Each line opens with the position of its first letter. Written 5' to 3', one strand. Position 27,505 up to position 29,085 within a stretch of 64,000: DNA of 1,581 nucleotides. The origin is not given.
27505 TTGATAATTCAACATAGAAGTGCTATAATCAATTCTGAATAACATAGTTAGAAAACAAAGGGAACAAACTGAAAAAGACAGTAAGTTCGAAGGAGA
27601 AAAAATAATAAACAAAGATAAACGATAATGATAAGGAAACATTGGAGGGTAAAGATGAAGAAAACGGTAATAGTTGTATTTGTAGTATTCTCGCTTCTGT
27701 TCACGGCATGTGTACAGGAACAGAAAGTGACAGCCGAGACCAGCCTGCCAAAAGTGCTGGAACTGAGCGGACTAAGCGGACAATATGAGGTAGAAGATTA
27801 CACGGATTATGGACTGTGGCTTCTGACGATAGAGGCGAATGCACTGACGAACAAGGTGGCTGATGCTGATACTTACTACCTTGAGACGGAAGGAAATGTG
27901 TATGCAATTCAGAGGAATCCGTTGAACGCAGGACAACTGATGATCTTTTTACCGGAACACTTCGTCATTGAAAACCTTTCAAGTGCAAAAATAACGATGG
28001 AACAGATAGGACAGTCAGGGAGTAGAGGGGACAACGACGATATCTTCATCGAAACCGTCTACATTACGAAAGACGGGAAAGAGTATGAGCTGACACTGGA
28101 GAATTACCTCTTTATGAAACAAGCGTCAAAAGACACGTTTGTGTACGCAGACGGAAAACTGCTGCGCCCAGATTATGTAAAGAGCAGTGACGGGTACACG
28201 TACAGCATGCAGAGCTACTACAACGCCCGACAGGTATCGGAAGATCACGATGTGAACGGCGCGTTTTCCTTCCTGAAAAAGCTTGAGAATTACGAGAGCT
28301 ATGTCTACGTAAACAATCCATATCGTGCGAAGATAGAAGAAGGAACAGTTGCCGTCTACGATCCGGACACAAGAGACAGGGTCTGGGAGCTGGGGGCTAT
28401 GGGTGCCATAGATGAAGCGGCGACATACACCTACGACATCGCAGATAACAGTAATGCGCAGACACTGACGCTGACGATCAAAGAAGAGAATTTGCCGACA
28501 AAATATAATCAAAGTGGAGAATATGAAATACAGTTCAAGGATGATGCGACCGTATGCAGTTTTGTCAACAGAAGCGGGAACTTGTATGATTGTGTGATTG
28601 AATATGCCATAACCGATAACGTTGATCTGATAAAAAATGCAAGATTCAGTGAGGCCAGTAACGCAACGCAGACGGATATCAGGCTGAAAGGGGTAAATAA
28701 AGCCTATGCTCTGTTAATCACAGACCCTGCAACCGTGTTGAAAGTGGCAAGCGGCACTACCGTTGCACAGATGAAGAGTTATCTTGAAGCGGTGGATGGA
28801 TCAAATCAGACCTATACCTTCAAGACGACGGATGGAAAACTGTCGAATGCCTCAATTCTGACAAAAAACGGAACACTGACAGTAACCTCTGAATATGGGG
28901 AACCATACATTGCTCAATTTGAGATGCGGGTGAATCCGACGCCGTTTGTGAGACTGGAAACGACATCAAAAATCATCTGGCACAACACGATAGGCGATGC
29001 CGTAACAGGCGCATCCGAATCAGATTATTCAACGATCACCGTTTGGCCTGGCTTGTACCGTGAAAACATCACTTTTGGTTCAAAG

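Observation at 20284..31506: Two giant paralogous surface lipoproteins with FN3-like modules and Chlamydia-Pmp-like GGA[IL]/FxxN β-helix repeats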

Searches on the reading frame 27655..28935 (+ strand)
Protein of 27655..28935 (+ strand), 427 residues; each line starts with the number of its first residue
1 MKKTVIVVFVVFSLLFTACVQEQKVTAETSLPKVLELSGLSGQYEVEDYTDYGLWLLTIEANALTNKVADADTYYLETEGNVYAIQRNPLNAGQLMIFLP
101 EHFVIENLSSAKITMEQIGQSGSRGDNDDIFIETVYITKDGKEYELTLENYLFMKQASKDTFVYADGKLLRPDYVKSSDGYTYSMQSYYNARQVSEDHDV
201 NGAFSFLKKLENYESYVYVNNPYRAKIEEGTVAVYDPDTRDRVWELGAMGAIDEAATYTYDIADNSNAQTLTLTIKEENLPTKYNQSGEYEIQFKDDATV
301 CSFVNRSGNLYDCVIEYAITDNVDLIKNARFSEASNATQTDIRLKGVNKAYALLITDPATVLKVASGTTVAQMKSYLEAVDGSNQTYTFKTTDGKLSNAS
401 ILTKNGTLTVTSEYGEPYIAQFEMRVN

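Call 33: find_related_loci(query=A2, collection=genome_contigs, flank=10000)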
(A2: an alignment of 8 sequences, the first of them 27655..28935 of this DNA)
Query A2 (427 aa) in genome_contigs; peptide patterns used: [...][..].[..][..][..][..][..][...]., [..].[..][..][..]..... (x = any residue, [..] = any of these).
69 stretches matched a pattern; 1 encode a relative of the query (tblastn E <= 1e-3); 1 distinct loci.
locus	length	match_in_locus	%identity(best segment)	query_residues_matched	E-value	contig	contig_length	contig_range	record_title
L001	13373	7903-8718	41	124-394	3e-63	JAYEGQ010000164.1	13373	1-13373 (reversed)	MAG: Thermotogota bacterium isolate MAG242 MAG242_164, whole genome shotgun sequence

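Call 40: search_protein_families(library=pfam, proteins=[L001:4630-9723:+], max_evalue=0.01)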
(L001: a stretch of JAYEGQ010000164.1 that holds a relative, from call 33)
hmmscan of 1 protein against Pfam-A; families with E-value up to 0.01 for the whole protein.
L001:4630-9723:+ (1698 aa): 2 families
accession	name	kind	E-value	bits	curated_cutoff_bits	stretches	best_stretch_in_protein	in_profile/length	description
PF17735.7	BslA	-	9.3e-12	45.4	38.7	2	1571-1683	1-112/121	Biofilm surface layer A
PF25788.1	Ig_Rha78A_N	-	0.0083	16.8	27.4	0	885-975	15-101/105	Rha78A-like, N-terminal immunoglobulin domain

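Call 44: predict_structure(alignment_id=A2)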
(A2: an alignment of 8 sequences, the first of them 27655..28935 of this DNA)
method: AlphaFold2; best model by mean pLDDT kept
length: 427 residues; sequences in the alignment: 8
mean_pLDDT: 61.5   pTM: 0.54
mean pLDDT of the five models: 61.5, 61.2, 49.8, 46.6, 45.1
residues with pLDDT >= 90: 13; 70-90: 154; 50-70: 131; < 50: 129
segments of 3 or more residues with pLDDT < 50: 18-29, 120-130, 165-168, 296-298, 334-427
pLDDT, mean of each block of 10 residues (from residue 1): 62 56 41 86 86 84 82 81 85 86 84 74 41 75 83 75 52 68 77 62 60 67 82 79 59 61 67 71 57 50 65 61 59 41 32 32 26 30 39 38 40 38 40
secondary structure, 60 per line:
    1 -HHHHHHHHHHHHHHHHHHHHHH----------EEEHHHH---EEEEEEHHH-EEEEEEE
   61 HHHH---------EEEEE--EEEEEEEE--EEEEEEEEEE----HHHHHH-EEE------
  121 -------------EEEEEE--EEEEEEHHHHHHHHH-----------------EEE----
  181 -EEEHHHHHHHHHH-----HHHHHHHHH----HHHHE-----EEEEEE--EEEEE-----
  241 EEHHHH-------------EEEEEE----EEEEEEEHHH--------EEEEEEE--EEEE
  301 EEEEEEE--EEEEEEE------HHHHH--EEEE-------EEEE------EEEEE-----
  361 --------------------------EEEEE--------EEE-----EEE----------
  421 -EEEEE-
elements in order: H2-23 E34-36 H37-40 E44-49 E54-60 H61-64 E74-78 E81-88 E91-100 H105-110 E112-114 E134-139 E142-147 H148-156 E174-176 E182-184 H185-194 H200-208 H213-216 E223-228 E231-235 H243-246 E260-265 E270-276 E288-294 E297-307 E310-316 H323-327 E330-333 E341-344 E351-355 E387-391 E400-402 E408-410 E422-426

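Call 62: fold_search(model_id=the predicted structure, library=pdb)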
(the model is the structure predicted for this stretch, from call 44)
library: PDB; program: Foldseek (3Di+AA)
matches with E <= 10: 730; with E <= 0.001: 0
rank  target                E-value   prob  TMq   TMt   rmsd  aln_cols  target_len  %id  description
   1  5u02                  5.4e-03  0.60  0.13  0.15  17.6       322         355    7  Crystal structure of S. aureus TarS 217-571 (released 2017-01-04)
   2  5tz8_A                1.1e-02  0.57  0.14  0.11  17.4       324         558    7  Crystal structure of S. aureus TarS (released 2017-01-04)
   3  5l5l_A                1.2e-02  0.18  0.10  0.05  19.2       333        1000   10  Plexin A4 full extracellular region, domains 1 to 8 modeled, data to 8 angstrom, spacegroup P2(1) (released 2016-07-06)
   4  8c4l_A                6.4e-02  0.72  0.11  0.18   7.4        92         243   13  Ferric-siderophore reduction in Shewanella biscestrii: Structural and functional characterization of SbiSIP reveals un (released 2024-01-17)
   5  4nkq_A                9.4e-02  0.10  0.12  0.13  29.6       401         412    8  Structure of a Cytokine Receptor Complex (released 2015-09-23)
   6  4b3g_A                1.1e-01  0.63  0.13  0.10   8.6       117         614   15  crystal structure of Ighmbp2 helicase in complex with RNA (released 2012-09-26)
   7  8c4l_B                1.4e-01  0.57  0.12  0.18   7.0        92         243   13  Ferric-siderophore reduction in Shewanella biscestrii: Structural and functional characterization of SbiSIP reveals un (released 2024-01-17)
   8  5bw9_F                1.6e-01  0.66  0.11  0.10   4.5        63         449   11  Crystal Structure of Yeast V1-ATPase in the Autoinhibited Form (released 2016-06-08)
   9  1ep1_B                1.6e-01  0.51  0.12  0.18  10.6       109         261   11  CRYSTAL STRUCTURE OF LACTOCOCCUS LACTIS DIHYDROOROTATE DEHYDROGENASE B (released 2001-01-17)
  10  8u18_B                1.6e-01  0.07  0.14  0.13  23.1       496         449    9  Cryo-EM structure of murine Thrombopoietin receptor ectodomain in complex with Tpo (released 2024-02-07)
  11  2bt7                  1.7e-01  0.23  0.10  0.22  20.7       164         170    7  Structure of the C-terminal receptor-binding domain of avian reovirus fibre sigmaC, Cd crystal form (released 2005-11-03)
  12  5l56_A                1.7e-01  0.08  0.12  0.05  18.5       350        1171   11  Plexin A1 full extracellular region, domains 1 to 10, to 4 angstrom (released 2016-07-06)
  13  9its_F                1.8e-01  0.82  0.13  0.12   4.7        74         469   19  Chloroflexus aurantiacus ADP-bound ATP synthase, state 1 (released 2025-03-19)
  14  5d80_F                2.5e-01  0.51  0.10  0.10   4.6        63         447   11  Crystal Structure of Yeast V1-ATPase in the Autoinhibited Form (released 2016-06-08)
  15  4lus_D                2.7e-01  0.51  0.13  0.14   5.8        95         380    9  alanine racemase [Clostridium difficile 630] (released 2014-06-04)
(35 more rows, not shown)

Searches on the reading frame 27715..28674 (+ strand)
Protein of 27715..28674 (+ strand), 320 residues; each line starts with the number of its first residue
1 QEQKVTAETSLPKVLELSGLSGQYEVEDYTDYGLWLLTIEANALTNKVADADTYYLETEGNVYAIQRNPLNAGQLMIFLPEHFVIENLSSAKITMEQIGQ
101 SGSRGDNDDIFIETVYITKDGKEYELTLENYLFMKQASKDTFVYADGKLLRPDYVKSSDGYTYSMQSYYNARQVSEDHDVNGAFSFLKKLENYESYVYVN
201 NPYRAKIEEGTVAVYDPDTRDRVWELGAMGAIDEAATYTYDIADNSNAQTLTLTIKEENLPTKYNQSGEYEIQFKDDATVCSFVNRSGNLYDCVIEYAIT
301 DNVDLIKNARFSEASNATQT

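Call 54: search_protein_representatives(alignment_id=A3)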
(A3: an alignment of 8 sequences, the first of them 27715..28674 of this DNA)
Query: 8 sequences, 319 profile positions. Proteins with E-value up to 0.001 (for the whole library): 78; up to 1e-10: 53; up to 1e-30: 32. The best 78 are listed.
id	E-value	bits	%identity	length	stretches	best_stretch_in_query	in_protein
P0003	5.4e-161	551.4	-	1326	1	1-319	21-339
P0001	1.2e-159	547.0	-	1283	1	1-319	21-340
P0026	8.8e-159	544.1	-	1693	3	100-313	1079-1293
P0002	1.4e-155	533.6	-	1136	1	1-319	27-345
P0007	6.3e-153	524.9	-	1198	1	4-313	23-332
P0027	5.3e-93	328.0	-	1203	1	6-319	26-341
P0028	6.5e-87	308.0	-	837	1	7-311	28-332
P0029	1.4e-84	300.4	-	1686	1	3-311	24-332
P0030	2.9e-83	296.0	-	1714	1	7-316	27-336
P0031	5.0e-73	262.4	-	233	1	73-261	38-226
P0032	4.2e-69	249.5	-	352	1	23-315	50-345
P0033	4.3e-62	226.4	-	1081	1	12-312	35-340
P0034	1.7e-61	224.4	-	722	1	10-311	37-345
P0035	1.2e-60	221.7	-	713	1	19-314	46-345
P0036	7.1e-60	219.1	-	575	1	21-315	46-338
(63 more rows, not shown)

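Call 56: search_protein_families(library=pfam, alignment_id=A4, max_evalue=0.001)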
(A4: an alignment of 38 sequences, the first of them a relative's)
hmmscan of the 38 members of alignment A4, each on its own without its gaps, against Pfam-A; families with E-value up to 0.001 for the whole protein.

A. member 1, P0026 (1693 aa): 2 families
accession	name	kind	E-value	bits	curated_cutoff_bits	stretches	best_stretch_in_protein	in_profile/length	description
PF13229.12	Beta_helix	-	1.8e-18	67.1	25.9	3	418-570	6-144/158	Right handed beta helix region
PF17735.7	BslA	-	1.6e-11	44.7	38.7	2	737-847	5-114/121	Biofilm surface layer A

B. families by the number of members that match (of 38 scanned): 56 families (the first 25 are shown)
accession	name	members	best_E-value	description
PF07581.17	Glug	12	4.9e-48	The GLUG motif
PF18998.6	Flg_new_2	7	2.3e-40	Divergent InlB B-repeat domain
PF05342.19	Peptidase_M26_N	5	3.5e-15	M26 IgA1-specific Metallo-endopeptidase N-terminal region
PF00041.27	fn3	4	1.2e-138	Fibronectin type III domain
PF25788.1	Ig_Rha78A_N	4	1.3e-38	Rha78A-like, N-terminal immunoglobulin domain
PF03781.23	FGE-sulfatase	3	1.1e-49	Sulfatase-modifying factor enzyme 1-like domain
PF09479.16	Flg_new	3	8.7e-19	Listeria-Bacteroides repeat domain (List_Bact_rpt)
PF00395.25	SLH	2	1.5e-35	S-layer homology domain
PF13229.12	Beta_helix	2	7.3e-20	Right handed beta helix region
PF04151.21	PPC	2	3.3e-19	Bacterial pre-peptidase C-terminal domain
PF17735.7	BslA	2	1.6e-11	Biofilm surface layer A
PF13855.12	LRR_8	2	1.1e-08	Leucine rich repeat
PF25059.1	FN3_DSCAM-DSCAML_C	1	5.6e-69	DSCAM/DSCAML C-terminal Fn3-like domain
PF13306.12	LRR_5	1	1.5e-56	BspA type Leucine rich repeat region (6 copies)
PF16656.11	Pur_ac_phosph_N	1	2.1e-54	Purple acid Phosphatase, N-terminal domain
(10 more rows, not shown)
